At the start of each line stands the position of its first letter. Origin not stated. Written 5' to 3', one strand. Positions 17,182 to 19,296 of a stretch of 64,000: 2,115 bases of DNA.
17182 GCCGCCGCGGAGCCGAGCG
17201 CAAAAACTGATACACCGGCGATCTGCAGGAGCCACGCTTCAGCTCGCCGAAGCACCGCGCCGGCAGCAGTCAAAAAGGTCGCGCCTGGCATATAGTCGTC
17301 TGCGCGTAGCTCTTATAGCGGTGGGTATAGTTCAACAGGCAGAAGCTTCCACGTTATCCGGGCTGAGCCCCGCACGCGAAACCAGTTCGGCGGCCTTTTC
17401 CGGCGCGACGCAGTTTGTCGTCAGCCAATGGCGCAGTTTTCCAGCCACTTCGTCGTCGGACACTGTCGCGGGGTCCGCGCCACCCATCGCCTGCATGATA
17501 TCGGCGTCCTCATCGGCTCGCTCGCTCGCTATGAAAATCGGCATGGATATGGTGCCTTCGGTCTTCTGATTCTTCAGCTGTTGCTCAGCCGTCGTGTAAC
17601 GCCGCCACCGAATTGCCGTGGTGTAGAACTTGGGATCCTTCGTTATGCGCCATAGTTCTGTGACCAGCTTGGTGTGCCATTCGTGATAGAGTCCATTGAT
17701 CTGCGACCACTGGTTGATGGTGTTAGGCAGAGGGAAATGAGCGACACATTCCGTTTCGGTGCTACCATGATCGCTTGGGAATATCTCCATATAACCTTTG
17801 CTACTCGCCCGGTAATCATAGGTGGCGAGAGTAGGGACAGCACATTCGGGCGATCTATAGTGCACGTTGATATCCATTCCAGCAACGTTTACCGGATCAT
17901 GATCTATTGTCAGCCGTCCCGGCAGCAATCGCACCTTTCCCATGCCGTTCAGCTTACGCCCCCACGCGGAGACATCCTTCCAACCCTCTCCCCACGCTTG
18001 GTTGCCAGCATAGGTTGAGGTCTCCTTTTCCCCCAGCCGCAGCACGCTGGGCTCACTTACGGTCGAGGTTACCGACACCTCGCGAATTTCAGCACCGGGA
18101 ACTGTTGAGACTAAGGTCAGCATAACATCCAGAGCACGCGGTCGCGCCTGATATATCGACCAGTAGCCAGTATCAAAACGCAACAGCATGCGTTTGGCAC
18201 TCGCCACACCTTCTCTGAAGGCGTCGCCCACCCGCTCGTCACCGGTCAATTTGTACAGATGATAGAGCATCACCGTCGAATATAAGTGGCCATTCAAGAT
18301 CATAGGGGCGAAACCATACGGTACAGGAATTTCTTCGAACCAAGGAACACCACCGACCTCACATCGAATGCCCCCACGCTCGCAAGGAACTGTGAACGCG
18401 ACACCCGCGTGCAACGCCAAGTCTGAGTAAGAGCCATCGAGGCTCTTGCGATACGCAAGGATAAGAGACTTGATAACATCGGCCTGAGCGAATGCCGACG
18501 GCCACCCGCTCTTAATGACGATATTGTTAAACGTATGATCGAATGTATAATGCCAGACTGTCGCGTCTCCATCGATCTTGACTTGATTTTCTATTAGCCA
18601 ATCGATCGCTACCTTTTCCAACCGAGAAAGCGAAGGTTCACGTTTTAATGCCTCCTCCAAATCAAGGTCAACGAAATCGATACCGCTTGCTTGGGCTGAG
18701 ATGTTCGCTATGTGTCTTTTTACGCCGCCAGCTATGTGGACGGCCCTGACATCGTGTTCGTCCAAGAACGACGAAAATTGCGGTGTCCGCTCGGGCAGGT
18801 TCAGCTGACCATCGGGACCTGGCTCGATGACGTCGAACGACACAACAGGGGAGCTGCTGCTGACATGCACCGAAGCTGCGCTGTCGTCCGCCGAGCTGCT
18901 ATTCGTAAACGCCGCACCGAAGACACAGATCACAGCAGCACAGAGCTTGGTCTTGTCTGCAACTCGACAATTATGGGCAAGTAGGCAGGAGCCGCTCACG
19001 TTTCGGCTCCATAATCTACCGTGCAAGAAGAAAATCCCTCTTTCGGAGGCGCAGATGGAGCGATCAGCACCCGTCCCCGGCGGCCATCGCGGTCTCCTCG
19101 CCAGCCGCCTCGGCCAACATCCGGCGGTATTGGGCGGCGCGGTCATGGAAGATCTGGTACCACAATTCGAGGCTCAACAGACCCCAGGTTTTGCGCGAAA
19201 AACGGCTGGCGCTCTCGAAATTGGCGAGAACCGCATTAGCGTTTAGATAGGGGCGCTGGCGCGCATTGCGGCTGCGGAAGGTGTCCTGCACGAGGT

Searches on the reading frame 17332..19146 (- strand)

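Call 5: search_protein_families(library=pfam, proteins=[window:17332-19146:-], max_evalue=0.001)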
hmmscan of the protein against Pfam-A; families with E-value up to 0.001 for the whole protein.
window:17332-19146:- (604 aa): 1 family
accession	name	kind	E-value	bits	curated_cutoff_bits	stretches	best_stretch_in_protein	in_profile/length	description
PF06662.19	C5-epim_C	-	3.2e-33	115.3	23.3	1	195-335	4-144/188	D-glucuronyl C5-epimerase C-terminus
